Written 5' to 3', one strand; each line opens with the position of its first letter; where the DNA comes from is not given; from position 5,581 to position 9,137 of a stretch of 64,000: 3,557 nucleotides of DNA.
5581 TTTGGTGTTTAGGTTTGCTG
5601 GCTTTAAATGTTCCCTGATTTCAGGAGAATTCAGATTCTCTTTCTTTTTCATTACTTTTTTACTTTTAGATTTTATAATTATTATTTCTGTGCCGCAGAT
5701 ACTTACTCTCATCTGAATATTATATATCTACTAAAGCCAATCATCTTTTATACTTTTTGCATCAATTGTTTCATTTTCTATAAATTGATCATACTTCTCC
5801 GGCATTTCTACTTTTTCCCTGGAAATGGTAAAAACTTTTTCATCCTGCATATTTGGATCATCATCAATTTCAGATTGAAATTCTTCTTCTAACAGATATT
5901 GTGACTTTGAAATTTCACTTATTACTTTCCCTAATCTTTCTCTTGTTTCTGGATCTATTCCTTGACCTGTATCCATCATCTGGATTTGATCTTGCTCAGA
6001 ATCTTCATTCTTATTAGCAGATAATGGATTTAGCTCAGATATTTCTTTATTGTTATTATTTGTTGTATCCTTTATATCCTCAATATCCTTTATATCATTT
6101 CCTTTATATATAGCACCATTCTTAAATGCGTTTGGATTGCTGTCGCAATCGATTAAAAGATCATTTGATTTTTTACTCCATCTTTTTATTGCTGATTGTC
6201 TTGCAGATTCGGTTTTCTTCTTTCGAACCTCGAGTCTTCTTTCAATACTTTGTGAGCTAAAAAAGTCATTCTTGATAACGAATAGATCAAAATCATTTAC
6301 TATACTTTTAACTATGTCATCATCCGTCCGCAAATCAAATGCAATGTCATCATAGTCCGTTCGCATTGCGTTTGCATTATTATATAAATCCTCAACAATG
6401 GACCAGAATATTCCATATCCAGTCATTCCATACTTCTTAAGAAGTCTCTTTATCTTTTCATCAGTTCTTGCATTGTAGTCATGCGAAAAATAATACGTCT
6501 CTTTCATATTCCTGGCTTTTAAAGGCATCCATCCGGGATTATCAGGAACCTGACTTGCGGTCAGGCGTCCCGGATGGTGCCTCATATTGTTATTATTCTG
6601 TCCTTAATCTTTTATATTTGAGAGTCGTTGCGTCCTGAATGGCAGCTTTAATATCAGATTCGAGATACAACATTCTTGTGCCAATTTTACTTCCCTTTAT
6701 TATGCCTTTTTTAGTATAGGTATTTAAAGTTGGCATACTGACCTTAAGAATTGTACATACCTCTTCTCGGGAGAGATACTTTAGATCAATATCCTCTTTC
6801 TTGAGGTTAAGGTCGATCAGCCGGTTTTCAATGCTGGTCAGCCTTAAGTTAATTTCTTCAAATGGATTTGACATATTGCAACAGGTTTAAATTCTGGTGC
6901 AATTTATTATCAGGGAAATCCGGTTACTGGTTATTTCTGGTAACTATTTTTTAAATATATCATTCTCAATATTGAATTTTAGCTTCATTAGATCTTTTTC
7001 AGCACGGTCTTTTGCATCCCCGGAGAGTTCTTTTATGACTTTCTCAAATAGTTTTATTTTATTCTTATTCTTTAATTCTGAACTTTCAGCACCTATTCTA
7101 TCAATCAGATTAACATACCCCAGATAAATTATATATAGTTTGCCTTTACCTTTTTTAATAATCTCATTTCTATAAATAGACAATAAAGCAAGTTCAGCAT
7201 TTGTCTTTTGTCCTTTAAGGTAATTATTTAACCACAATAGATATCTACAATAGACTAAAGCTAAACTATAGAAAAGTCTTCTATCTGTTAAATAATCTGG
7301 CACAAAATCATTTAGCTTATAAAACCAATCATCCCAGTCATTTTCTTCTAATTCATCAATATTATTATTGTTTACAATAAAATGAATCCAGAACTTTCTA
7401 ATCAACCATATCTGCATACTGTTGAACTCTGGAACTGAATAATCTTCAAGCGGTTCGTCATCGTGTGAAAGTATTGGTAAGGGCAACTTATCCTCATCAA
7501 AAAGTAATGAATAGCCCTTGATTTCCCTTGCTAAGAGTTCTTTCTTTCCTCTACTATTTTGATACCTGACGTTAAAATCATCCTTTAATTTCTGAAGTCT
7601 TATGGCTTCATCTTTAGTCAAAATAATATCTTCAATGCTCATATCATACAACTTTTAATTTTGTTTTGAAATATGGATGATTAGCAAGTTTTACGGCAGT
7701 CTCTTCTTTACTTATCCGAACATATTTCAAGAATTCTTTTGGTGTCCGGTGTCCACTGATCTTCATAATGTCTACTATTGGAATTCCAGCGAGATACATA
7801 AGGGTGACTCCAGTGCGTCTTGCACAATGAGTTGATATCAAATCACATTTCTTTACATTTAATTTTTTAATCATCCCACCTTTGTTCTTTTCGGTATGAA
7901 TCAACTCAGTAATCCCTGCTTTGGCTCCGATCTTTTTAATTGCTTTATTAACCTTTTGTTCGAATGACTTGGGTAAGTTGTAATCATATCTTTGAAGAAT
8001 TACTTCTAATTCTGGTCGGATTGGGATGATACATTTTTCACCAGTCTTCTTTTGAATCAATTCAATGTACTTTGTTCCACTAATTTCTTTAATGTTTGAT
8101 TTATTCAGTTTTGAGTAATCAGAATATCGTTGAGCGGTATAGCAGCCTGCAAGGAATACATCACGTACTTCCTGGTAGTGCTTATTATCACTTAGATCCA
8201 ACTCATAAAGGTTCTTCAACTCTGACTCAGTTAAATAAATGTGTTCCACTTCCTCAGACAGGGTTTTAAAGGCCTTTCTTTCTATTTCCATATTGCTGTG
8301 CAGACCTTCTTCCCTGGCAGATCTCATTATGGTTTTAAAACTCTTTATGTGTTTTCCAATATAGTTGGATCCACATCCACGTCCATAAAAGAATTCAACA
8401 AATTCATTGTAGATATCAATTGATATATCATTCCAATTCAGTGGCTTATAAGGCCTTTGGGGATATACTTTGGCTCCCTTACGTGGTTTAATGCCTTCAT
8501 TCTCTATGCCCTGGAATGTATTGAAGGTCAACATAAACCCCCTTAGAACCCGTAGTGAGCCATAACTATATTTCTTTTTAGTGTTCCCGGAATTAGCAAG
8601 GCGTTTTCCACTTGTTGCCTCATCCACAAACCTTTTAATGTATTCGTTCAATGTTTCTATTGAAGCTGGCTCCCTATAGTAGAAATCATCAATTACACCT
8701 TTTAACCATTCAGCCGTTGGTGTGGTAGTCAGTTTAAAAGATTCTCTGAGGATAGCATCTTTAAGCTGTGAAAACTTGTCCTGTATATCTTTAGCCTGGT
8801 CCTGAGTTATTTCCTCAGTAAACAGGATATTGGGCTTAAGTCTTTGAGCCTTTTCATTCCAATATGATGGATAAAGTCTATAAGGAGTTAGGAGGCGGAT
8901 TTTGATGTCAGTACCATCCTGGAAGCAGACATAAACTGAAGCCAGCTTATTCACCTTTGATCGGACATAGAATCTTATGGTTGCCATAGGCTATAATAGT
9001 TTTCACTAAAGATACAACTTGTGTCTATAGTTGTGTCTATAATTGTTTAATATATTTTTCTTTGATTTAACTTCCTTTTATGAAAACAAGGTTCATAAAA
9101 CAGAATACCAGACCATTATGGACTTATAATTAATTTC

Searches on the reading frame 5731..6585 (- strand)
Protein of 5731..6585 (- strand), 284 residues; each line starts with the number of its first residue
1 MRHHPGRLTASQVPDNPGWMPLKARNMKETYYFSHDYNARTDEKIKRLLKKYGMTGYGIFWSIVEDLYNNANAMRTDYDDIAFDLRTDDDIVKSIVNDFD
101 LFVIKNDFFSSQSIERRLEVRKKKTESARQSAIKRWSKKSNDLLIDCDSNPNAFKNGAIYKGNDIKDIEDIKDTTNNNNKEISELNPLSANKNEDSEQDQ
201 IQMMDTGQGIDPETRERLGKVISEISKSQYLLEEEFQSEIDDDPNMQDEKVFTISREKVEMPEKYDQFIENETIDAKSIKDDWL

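Call 9: search_protein_families(library=pfam, proteins=[window:5731-6585:-], max_evalue=0.01)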
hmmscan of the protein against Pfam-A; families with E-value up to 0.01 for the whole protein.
window:5731-6585:- (284 aa): 1 family
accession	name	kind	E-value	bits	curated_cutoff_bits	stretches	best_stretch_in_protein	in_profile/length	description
PF14297.12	Lin1244_N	-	3.8e-13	50.4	25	1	32-114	1-95/95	Lin1244/Lin1753-like, N-terminal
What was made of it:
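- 5731..6585 (-): Protein with a Lin1244_N domain (replication-organiser-like), part of the island backbone. Pfam PF14297, 3.8e-13 (call 9).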

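Call 50: search_protein_families(library=ncbifam, proteins=[window:5731-6585:-], max_evalue=0.001)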
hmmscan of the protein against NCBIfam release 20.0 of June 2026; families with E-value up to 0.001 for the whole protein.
window:5731-6585:- (284 aa): 0 families

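Call 71: search_protein_families(library=padloc, proteins=[window:5731-6585:-], max_evalue=0.001)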
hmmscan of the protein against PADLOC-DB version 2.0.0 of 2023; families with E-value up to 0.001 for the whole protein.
window:5731-6585:- (284 aa): 0 families

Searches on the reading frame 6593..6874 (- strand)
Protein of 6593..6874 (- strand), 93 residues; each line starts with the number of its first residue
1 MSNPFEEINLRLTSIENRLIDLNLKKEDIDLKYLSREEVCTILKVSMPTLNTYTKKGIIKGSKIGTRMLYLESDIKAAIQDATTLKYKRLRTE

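Call 9: search_protein_families(library=pfam, proteins=[window:6593-6874:-], max_evalue=0.01)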
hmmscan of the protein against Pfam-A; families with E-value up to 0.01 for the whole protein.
window:6593-6874:- (93 aa): 1 family
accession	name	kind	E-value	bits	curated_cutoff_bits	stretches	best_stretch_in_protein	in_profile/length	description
PF12728.13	HTH_17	-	1e-09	38.9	27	1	33-80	1-48/51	Helix-turn-helix domain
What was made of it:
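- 6593..6874 (-): Small HTH_17 protein, a candidate excisionase or regulator of the island. Pfam HTH_17, 1e-09 (call 9).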

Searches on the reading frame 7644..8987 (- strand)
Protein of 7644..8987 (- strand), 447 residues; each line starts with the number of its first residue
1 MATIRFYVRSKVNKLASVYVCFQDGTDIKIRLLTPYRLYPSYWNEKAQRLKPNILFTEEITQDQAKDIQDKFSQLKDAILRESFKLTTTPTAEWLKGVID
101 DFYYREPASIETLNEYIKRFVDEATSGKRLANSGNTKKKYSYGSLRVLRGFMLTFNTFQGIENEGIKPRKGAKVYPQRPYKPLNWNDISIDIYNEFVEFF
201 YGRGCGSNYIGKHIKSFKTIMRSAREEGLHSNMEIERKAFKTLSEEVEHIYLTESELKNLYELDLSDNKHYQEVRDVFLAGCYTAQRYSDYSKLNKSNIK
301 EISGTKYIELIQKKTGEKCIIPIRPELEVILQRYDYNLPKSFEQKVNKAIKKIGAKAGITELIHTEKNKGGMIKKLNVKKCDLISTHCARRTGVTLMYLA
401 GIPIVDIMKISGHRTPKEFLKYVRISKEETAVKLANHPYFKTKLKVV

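Call 9: search_protein_families(library=pfam, proteins=[window:7644-8987:-], max_evalue=0.01)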
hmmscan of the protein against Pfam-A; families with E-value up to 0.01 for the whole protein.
window:7644-8987:- (447 aa): 2 families
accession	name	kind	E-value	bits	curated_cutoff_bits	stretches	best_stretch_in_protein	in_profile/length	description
PF00589.27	Phage_integrase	-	1.7e-07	31.6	27.1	1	252-428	3-171/172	Phage integrase family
PF13102.12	Phage_int_SAM_5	-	1.7e-05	25.5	22.3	1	141-232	18-90/98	Phage integrase SAM-like domain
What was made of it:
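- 7644..8987 (-): Tyrosine integrase (447 aa), intact. Pfam Phage_integrase and Phage_int_SAM_5 (call 9).
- Checked: Integrase: ORF 7644-8987 on the - strand matches Pfam Phage_integrase and SAM-like domains (call 9).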

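Call 50: search_protein_families(library=ncbifam, proteins=[window:7644-8987:-], max_evalue=0.001)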
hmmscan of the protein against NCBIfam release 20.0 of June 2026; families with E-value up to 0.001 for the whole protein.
window:7644-8987:- (447 aa): 0 families

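Call 53: find_homologous_proteins(query=window:7644-8987:-, max_evalue=1e-30)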
Query window:7644-8987:- (447 aa): 818 proteins with E <= 1e-30 among 4967 candidates; the best 120 are listed.
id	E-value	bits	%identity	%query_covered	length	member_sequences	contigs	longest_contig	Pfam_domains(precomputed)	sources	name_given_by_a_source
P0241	1.6e-297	1004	100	100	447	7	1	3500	PF00589.28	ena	-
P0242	2.5e-270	915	89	100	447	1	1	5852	PF00589.28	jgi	jgi:hypothetical protein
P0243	5.9e-266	900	87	100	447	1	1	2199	PF00589.28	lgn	-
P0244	1.2e-230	784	77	98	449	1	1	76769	PF00589.28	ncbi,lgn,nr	ncbi:MAG TPA: site-specific integrase [Bacteroidales bacterium]|nr:site-specific integrase [Bacteroi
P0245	3.4e-223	759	75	98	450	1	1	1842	PF00589.28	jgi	jgi:hypothetical protein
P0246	7.9e-213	725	72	98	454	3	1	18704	PF13102.13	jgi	jgi:hypothetical protein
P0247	2.4e-211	720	72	99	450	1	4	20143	PF13102.13,PF00589.28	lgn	-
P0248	8.7e-211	718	70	100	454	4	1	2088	PF13102.13,PF00589.28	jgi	jgi:hypothetical protein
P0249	1.7e-208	711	71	98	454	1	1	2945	PF13102.13,PF00589.28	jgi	jgi:hypothetical protein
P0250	2.7e-204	697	71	98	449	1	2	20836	PF00589.28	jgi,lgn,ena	-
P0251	5.6e-201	686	68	100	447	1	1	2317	-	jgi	jgi:integrase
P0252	3.0e-200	684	70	100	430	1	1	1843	PF13102.13,PF00589.28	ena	-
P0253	4.2e-199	680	68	99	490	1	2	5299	PF00589.28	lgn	-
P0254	6.9e-199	679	69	100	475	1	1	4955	PF13102.13,PF00589.28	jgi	jgi:hypothetical protein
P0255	2.0e-198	678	72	96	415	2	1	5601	PF13102.13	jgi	-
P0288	4.2e-174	598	63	100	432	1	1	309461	PF13102.13,PF00589.28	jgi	jgi:hypothetical protein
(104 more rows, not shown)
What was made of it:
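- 7644..8987 (-): Homologues 89-55% identical have the same length (call 53).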

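Call 54: find_encoding_contigs(protein=P0244, flank=10000, max_places=3)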
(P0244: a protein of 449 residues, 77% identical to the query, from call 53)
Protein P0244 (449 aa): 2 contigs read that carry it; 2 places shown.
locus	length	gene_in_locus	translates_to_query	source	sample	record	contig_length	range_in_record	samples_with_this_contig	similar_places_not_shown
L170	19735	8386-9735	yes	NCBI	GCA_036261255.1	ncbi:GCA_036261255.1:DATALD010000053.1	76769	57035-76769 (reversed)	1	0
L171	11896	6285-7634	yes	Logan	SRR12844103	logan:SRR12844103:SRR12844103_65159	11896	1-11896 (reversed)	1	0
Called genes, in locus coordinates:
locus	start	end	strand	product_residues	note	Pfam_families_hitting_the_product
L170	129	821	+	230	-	PF02781:G6PD_C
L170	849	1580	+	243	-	PF01182:Glucosamine_iso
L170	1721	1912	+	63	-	PF00313:CSD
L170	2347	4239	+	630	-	PF02784:Orn_Arg_deC_N, PF17810:Arg_decarb_HB, PF17944:Arg_decarbox_C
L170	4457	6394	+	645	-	PF00884:Sulfatase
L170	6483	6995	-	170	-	PF13648:Lipocalin_4 (weak)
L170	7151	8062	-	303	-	PF00106:adh_short, PF13561:adh_short_C2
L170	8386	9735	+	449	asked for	PF00589:Phage_integrase (weak)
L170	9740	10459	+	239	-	-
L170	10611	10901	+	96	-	-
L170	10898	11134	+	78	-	PF14090:HTH_39 (weak)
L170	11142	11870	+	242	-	-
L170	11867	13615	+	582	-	PF09250:Prim-Pol, PF13481:AAA_25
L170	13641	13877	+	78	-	-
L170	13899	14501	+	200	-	-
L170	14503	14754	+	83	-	-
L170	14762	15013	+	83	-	-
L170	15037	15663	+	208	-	PF03592:Terminase_2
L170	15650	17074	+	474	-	PF04466:Terminase_3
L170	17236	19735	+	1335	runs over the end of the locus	PF20155:TMP_3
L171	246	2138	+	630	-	PF02784:Orn_Arg_deC_N, PF17810:Arg_decarb_HB, PF17944:Arg_decarbox_C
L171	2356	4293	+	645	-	PF00884:Sulfatase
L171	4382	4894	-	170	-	PF13648:Lipocalin_4 (weak)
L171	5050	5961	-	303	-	PF00106:adh_short, PF13561:adh_short_C2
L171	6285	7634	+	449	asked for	PF00589:Phage_integrase (weak)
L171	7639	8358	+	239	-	-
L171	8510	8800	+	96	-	-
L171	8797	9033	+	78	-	PF14090:HTH_39 (weak)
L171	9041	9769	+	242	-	-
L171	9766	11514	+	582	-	PF09250:Prim-Pol, PF13481:AAA_25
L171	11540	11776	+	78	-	-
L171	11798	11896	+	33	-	?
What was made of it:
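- Closest known: Bacteroides NBU1/NBU2-type integrative mobilisable elements targeting tRNA 3' ends. Different: Integrase relatives also serve prophages (L170, call 54).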

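Call 55: find_encoding_contigs(protein=P0288, flank=10000, max_places=3)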
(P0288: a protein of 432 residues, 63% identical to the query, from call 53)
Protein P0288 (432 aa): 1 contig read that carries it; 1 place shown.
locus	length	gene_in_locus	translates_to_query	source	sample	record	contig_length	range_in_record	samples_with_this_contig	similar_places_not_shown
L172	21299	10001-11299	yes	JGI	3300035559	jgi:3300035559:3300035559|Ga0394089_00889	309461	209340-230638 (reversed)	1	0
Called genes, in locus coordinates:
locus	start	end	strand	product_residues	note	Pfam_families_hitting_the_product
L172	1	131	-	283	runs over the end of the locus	PF01738:DLH, PF02129:Peptidase_S15 (weak), PF00326:Peptidase_S9 (faint), PF08840:BAAT_C (weak)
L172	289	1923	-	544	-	PF03721:UDPG_MGDP_dh_N, PF00984:UDPG_MGDP_dh, PF03720:UDPG_MGDP_dh_C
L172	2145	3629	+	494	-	PF13505:OMP_b-brl (weak)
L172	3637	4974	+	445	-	PF14870:PSII_BNR (weak), PF25852:DUF6242_C, PF02012:BNR (faint), PF15902:Sortilin-Vps10 (faint)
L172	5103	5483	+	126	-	-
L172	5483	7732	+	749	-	PF13620:CarboxypepD_reg, PF13715:CarbopepD_reg_2, PF07715:Plug, PF00593:TonB_dep_Rec_b-barrel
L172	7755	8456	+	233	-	-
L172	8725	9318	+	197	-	PF01569:PAP2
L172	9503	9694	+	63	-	-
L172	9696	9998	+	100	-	-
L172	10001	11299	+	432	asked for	PF13102:Phage_int_SAM_5 (faint), PF00589:Phage_integrase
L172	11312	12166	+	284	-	-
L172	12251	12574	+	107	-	PF12728:HTH_17 (weak)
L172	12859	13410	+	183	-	-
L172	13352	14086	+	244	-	-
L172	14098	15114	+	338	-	-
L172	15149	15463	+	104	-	-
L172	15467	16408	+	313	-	PF00589:Phage_integrase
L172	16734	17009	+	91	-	-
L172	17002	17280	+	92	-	-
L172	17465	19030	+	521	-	-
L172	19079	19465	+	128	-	-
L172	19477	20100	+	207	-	-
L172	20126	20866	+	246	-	-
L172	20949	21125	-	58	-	-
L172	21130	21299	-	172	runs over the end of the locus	-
